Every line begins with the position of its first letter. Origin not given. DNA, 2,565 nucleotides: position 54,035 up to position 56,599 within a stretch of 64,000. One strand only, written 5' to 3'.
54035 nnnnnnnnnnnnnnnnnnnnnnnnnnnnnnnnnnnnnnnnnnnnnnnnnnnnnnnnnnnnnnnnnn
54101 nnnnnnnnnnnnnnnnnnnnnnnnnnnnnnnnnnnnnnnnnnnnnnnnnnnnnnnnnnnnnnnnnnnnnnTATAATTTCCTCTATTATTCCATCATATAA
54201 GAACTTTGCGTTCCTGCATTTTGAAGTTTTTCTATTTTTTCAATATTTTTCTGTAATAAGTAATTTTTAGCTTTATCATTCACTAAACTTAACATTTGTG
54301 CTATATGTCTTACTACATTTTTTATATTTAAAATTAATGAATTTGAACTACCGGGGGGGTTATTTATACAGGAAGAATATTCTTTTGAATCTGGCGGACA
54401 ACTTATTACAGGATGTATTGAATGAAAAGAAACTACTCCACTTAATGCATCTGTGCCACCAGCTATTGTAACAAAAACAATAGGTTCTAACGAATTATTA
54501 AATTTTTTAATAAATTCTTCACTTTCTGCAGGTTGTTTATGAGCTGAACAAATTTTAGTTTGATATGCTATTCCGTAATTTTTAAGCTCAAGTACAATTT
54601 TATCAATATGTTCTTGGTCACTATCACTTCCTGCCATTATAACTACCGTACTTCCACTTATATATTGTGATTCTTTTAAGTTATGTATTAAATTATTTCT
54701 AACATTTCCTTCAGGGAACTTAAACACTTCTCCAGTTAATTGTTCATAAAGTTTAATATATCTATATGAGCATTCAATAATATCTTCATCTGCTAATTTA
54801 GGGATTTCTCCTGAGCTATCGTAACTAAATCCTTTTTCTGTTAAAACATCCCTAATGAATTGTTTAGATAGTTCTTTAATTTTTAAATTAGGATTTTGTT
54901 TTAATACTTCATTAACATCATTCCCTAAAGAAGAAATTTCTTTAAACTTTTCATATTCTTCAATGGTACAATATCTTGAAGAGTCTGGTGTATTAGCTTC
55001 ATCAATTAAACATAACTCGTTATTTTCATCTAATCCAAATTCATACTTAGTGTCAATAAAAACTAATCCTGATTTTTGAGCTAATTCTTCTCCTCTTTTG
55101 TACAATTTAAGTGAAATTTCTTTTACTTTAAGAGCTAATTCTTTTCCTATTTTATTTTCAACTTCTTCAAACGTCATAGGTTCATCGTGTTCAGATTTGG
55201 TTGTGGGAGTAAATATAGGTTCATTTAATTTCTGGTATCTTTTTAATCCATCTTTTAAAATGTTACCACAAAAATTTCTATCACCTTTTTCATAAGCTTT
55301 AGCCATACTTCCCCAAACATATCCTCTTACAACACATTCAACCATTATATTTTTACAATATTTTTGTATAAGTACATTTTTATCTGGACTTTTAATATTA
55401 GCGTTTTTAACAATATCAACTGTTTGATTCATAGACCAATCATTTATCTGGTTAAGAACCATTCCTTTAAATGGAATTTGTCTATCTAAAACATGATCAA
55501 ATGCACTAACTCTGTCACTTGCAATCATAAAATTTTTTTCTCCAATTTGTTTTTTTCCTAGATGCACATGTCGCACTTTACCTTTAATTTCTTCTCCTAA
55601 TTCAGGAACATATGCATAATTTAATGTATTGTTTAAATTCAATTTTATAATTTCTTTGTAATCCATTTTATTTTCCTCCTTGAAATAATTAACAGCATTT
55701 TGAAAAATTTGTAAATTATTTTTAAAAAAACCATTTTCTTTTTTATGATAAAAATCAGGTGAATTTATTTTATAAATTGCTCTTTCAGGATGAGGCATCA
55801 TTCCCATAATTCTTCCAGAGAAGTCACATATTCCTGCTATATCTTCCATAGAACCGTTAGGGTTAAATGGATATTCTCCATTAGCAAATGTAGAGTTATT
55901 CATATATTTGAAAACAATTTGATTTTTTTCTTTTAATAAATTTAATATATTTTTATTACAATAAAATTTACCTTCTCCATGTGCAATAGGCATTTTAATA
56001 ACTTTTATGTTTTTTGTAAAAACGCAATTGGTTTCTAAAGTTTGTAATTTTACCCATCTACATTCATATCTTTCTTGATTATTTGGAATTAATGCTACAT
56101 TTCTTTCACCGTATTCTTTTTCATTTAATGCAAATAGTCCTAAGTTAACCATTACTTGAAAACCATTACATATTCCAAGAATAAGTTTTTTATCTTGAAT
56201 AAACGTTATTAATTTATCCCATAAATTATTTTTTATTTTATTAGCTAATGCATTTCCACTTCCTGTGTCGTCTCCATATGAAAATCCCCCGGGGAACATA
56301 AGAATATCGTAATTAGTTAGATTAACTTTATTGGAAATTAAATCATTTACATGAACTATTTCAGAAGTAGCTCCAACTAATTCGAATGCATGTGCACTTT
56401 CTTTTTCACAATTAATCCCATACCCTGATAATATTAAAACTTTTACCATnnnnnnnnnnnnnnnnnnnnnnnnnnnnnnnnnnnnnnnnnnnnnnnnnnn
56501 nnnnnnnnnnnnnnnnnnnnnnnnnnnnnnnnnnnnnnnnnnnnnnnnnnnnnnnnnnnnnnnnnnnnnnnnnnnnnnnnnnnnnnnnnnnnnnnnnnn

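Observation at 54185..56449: Triple fusion PurQ-PurC-PurE (glutaminase + SAICAR synthetase + AIR carboxylase)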

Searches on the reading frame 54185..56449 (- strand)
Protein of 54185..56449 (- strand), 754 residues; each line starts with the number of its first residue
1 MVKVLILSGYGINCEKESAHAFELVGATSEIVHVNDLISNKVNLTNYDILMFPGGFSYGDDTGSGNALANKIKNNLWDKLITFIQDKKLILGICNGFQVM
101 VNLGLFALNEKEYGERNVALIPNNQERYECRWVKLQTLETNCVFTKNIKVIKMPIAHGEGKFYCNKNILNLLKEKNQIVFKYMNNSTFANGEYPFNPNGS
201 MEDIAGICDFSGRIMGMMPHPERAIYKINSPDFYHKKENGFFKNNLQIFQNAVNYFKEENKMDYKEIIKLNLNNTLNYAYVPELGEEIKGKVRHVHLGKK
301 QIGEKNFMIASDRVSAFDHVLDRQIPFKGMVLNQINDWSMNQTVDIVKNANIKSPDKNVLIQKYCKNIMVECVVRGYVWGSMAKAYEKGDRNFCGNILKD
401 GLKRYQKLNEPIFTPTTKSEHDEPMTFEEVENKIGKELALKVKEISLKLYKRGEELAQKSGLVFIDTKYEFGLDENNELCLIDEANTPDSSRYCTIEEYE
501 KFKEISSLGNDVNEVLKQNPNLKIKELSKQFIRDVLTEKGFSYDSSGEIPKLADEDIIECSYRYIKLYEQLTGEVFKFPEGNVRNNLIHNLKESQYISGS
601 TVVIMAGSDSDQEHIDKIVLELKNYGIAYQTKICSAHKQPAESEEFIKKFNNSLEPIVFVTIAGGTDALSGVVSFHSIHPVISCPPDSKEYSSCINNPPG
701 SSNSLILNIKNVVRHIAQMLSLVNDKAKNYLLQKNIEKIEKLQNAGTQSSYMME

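Call 3: search_protein_families(library=pfam, proteins=[window:54185-56449:-], max_evalue=0.01)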
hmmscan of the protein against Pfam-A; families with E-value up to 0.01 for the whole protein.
window:54185-56449:- (754 aa): 6 families
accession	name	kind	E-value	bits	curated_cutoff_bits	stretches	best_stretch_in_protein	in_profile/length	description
PF13507.12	GATase_5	-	1.9e-83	280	27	1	2-256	2-260/260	CobB/CobQ-like glutamine amidotransferase domain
PF01259.24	SAICAR_synt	-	2e-51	175.5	20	1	289-503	4-205/233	SAICAR synthetase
PF00731.26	AIRC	-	6.5e-21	74.9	30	1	602-734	2-141/148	AIR carboxylase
PF00117.34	GATase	-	1.6e-05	25.1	22.8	1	16-222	11-162/190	Glutamine amidotransferase class-I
PF07685.20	GATase_3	-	9.2e-05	22.6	27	1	39-100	31-88/196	CobB/CobQ-like glutamine amidotransferase domain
PF01965.30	DJ-1_PfpI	-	0.0033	17.7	26.6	1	36-106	51-113/165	DJ-1/PfpI family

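Call 4: search_protein_families(library=ncbifam, proteins=[window:54185-56449:-], max_evalue=0.01)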
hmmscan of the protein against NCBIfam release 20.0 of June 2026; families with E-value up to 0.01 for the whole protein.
window:54185-56449:- (754 aa): 16 families
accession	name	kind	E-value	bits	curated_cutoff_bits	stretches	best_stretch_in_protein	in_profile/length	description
NF009251.0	PRK12607.1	equivalog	9e-84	281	371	1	273-593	5-311/315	phosphoribosylaminoimidazolesuccinocarboxamide synthase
NF002252.0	PRK01175.1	equivalog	1.2e-69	234.3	298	1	2-257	4-258/261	phosphoribosylformylglycinamidine synthase subunit PurQ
NF010568.0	PRK13961.1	equivalog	1.6e-66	224.5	251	1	282-575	11-295/297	phosphoribosylaminoimidazolesuccinocarboxamide synthase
TIGR01737.1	FGAM_synth_I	equivalog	1.3e-59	201.4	177.8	1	3-230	2-212/228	phosphoribosylformylglycinamidine synthase I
NF003672.0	PRK05297.1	equivalog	8.9e-53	179.2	783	1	3-254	1038-1287/1290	phosphoribosylformylglycinamidine synthase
NF002957.0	PRK03619.1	equivalog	3.1e-49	167.3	212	1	5-229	4-204/222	phosphoribosylformylglycinamidine synthase subunit PurQ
TIGR01735.1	FGAM_synt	equivalog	9.2e-48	162.5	1123.05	1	3-253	1054-1304/1307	phosphoribosylformylglycinamidine synthase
TIGR00081.1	purC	equivalog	7.1e-39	133.9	189.9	1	289-574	10-272/279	phosphoribosylaminoimidazolesuccinocarboxamide synthase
TIGR01857.1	FGAM-synthase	equivalog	1.1e-37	129.1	1057.05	1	4-256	980-1239/1239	phosphoribosylformylglycinamidine synthase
NF010567.0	PRK13960.1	equivalog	2.7e-29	102.1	581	1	307-593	57-361/367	phosphoribosylaminoimidazolesuccinocarboxamide synthase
TIGR02735.1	purC_vibrio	equivalog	3.3e-26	91.9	394.2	2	306-419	55-175/365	phosphoribosylaminoimidazolesuccinocarboxamide synthase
TIGR01162.1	purE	equivalog_domain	1.1e-19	70.5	149.6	1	602-744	1-150/156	5-(carboxyamino)imidazole ribonucleotide mutase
NF010564.0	PRK13959.1-1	subfamily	2.2e-19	69.7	459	1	289-575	6-293/294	phosphoribosylaminoimidazolesuccinocarboxamide synthase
TIGR01739.1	tegu_FGAM_synt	hypoth_equivalog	1.4e-14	53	716.1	1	19-224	950-1172/1206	herpesvirus tegument protein/v-FGAM-synthase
NF045636.1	isoglutsynth_GatD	equivalog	8.8e-05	21.9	400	1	28-101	52-115/258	lipid II isoglutaminyl synthase subunit GatD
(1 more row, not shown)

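Call 7: find_homologous_proteins(query=window:54185-56449:-, max_evalue=1e-10)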
Query window:54185-56449:- (754 aa): 7489 proteins with E <= 1e-10 among 8000 candidates; the best 120 are listed.
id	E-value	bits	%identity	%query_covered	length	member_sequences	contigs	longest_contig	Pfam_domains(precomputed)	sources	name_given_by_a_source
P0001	0.0e+0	1709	100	100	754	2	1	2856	PF00117.35,PF01259.25,PF00731.27,PF13507.13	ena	-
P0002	3.7e-292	989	74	80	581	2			PF01259.25,PF00731.27,PF13507.13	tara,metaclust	tara:strand:+ start:37 stop:1782 length:1746 start_codon:yes stop_codon:yes gene_type:complete|metac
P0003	5.0e-281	952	49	63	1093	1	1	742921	PF01259.25,PF00731.27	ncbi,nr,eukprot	ncbi:unnamed protein product [Amoebophrya sp. A25]|nr:unnamed protein product [Amoebophrya sp. A25]|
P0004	1.2e-275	935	50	63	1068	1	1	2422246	PF01259.25,PF00731.27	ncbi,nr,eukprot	ncbi:unnamed protein product [Amoebophrya sp. A120]|nr:unnamed protein product [Amoebophrya sp. A120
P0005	1.8e-253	861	50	99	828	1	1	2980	PF01259.25,PF00731.27,PF13507.13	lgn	-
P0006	8.2e-250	849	53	99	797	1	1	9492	PF01259.25,PF00731.27,PF13507.13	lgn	-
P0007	6.6e-248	843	44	71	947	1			PF01259.25,PF00731.27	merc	-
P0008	4.9e-224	764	54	80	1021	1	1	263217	PF02786.23,PF01259.25,PF17769.8,PF02222.28,PF13507.13,PF22660.3,PF07478.19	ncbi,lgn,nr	ncbi:MAG: 5-(carboxyamino)imidazole ribonucleotide synthase [Nanoarchaeota archaeon]|nr:5-(carboxyam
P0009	6.7e-199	681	62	64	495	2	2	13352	PF01259.25,PF00731.27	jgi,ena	-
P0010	7.2e-199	681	61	65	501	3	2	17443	PF01259.25,PF00731.27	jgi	jgi:phosphoribosylaminoimidazole-succinocarboxamide synthase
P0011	1.3e-198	680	63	64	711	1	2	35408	PF01259.25,PF00551.25,PF00731.27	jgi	jgi:formyltetrahydrofolate-dependent phosphoribosylglycinamide formyltransferase/phosphoribosylamino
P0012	4.1e-198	678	61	64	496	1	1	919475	PF01259.25,PF00731.27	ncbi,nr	ncbi:MAG: AIR carboxylase family protein [Candidatus Woesearchaeota archaeon]|nr:MAG: AIR carboxylas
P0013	5.9e-198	678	64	64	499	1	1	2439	PF01259.25,PF00731.27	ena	-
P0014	1.2e-197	677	61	65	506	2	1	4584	PF01259.25,PF00731.27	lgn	-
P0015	1.4e-197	677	62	64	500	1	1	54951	PF01259.25,PF00731.27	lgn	-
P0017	2.1e-196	673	62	64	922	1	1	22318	PF02844.22,PF02843.23,PF01259.25,PF00731.27,PF01071.25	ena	-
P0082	1.8e-158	547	41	96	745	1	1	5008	PF01259.25,PF07685.21,PF00731.27,PF13507.13,PF01965.31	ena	-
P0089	2.1e-150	521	56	34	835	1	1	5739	PF01259.25,PF00731.27,PF13507.13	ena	-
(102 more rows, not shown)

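Call 11: search_solved_structures(query=window:54185-56449:-, max_evalue=0.001, show_alignments=0)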
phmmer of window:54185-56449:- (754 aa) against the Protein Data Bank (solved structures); distinct sequences matched with E-value up to 0.001: 33.
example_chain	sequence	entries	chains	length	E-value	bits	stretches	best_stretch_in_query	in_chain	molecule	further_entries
1obg_A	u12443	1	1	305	1.4e-33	119.5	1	289-500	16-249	PHOSPHORIBOSYLAMIDOIMIDAZOLE- SUCCINOCARBOXAMIDE SYNTHASE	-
1a48_A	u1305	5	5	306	1.4e-33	119.5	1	289-500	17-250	PHOSPHORIBOSYLAMINOIMIDAZOLE-SUCCINOCARBOXAMIDE SYNTHASE | PHOSPHORIBOSYLAMIDOIMIDAZOLE- SUCCINOCARBOXAMIDE SYNTHASE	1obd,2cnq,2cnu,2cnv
6yvq_A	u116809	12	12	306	2.5e-33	118.6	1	289-576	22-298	Phosphoribosylaminoimidazole-succinocarboxamide synthase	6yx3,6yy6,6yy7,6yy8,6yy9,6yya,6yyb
3r9r_A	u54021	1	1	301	2.5e-33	118.6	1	290-576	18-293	Phosphoribosylaminoimidazole-succinocarboxamide synthase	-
6jt8_A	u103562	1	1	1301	1.9e-30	109.1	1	3-252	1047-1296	Phosphoribosylformylglycinamidine synthase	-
6jt7_A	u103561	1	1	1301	1.9e-30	109.1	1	3-252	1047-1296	Phosphoribosylformylglycinamidine synthase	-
1t3t_A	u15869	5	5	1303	1.9e-30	109.1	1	3-252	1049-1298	Phosphoribosylformylglycinamidine synthase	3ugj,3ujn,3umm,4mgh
4r7g_A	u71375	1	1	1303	1.9e-30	109.1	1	3-252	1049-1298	Phosphoribosylformylglycinamidine synthase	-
6jta_A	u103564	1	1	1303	1.9e-30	109.1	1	3-252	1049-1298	Phosphoribosylformylglycinamidine synthase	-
6lyo_A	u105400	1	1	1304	1.9e-30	109.1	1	3-252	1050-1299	Phosphoribosylformylglycinamidine synthase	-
6lym_A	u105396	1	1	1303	1.9e-30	109.1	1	3-252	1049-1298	Phosphoribosylformylglycinamidine synthase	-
6jt9_A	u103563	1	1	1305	1.9e-30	109.1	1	3-252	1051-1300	Phosphoribosylformylglycinamidine synthase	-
4lgy_A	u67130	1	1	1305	1.9e-30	109.1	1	3-252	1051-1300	Phosphoribosylformylglycinamidine synthase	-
6lyl_A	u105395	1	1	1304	3.6e-30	108.2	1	3-252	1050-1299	Phosphoribosylformylglycinamidine synthase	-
4l78_A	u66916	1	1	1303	6.7e-30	107.3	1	3-252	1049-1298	Phosphoribosylformylglycinamidine synthase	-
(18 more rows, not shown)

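Call 12: find_related_loci(query=window:54185-56449:-, collection=genome_contigs, flank=10000)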
Query window:54185-56449:- (754 aa) in genome_contigs; peptide patterns used: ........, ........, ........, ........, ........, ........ (x = any residue, [..] = any of these).
600 stretches matched a pattern (row limit reached: there are more); 560 encode a relative of the query (tblastn E <= 1e-3); the best 80 are kept; 80 distinct loci.
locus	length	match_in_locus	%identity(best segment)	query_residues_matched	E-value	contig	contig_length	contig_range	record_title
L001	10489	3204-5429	59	3-720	0e+0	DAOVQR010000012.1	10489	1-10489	MAG TPA_asm: bacterium isolate CSMAG_1580 CSMAG_1580_k141_2260740_length_10489_cov_19.0259, whole genome shotgun sequenc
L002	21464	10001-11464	58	264-745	0e+0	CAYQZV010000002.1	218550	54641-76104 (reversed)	MAG TPA_asm: uncultured bacterium isolate SRP167671_co2_176 genome assembly, contig: NODE_31_length_218550_cov_24.147106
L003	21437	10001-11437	61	271-745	0e+0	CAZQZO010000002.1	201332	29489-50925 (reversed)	MAG TPA_asm: uncultured Halobacteriales archaeon isolate binchicken_co46_293 genome assembly, contig: NODE_63_length_201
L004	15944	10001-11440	57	259-726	4e-177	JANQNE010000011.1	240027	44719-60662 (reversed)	MAG: Candidatus Nanoarchaeia archaeon isolate PL23a_bin.30 k99_3809467, whole genome shotgun sequence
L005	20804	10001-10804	56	1-258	4e-94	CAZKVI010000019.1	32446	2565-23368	MAG TPA_asm: uncultured Methanosarcinales archaeon isolate SRP077602_co2_3 genome assembly, contig: NODE_2045_length_324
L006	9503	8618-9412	52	3-257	7e-80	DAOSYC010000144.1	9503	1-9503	MAG TPA_asm: Spirochaetota bacterium isolate AMR_MDS_2095 NODE_4575_length_9503_cov_8.336262, whole genome shotgun seque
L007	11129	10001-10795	51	3-257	2e-78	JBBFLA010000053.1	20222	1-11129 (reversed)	MAG: Spirochaetota bacterium isolate Uz-U4-13 NODE_53_length_20222_cov_11.055398, whole genome shotgun sequence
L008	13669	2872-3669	52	2-257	3e-78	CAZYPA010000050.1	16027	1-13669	MAG TPA_asm: uncultured Leptospirales bacterium isolate binchicken_co39_269 genome assembly, contig: NODE_8856_length_16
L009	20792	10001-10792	47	3-257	6e-78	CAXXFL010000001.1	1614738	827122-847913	MAG: bacterium isolate 752fb81a-13fd-4ee9-82f2-ea19cd7f7e31 genome assembly, contig: contig_1, whole genome shotgun sequ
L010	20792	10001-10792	53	3-256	1e-77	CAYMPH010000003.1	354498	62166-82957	MAG TPA_asm: uncultured Leptospirales bacterium isolate SRP302447_co4_227 genome assembly, contig: NODE_81_length_354498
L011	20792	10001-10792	48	4-257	2e-77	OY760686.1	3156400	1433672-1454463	MAG: Spirochaetota bacterium isolate b615e79e-4617-45ea-95f9-f7a736470f88 genome assembly, chromosome: 1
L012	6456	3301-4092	48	3-256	5e-77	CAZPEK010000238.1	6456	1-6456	MAG TPA_asm: uncultured Leptospirales bacterium isolate binchicken_co42_271 genome assembly, contig: NODE_22611_length_6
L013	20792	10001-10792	49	3-256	7e-77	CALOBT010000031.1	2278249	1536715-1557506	MAG: uncultured Spirochaetota bacterium isolate LOGT_bin.0113 genome assembly, contig: contig_15214, whole genome shotgu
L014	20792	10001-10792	53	3-256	3e-76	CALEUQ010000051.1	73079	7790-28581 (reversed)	MAG: uncultured bacterium isolate R1_Bin_METABAT__127_1 genome assembly, contig: c_000000147367, whole genome shotgun se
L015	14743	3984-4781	48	4-257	6e-76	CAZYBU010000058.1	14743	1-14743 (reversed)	MAG TPA_asm: uncultured Leptospirales bacterium isolate SRP141376_co5_362 genome assembly, contig: NODE_9992_length_1474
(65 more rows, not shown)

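Call 21: find_encoding_contigs(protein=P0001, flank=10000, max_places=6)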
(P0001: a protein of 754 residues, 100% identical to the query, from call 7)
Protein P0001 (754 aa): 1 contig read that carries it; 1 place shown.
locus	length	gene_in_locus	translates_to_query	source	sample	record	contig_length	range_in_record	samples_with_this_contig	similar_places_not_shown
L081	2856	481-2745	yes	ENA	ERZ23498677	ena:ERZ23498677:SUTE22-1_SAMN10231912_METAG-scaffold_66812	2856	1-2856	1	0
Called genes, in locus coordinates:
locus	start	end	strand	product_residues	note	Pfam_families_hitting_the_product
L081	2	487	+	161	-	?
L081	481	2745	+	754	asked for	PF00117:GATase (weak), PF13507:GATase_5, PF01259:SAICAR_synt, PF00731:AIRC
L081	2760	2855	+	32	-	?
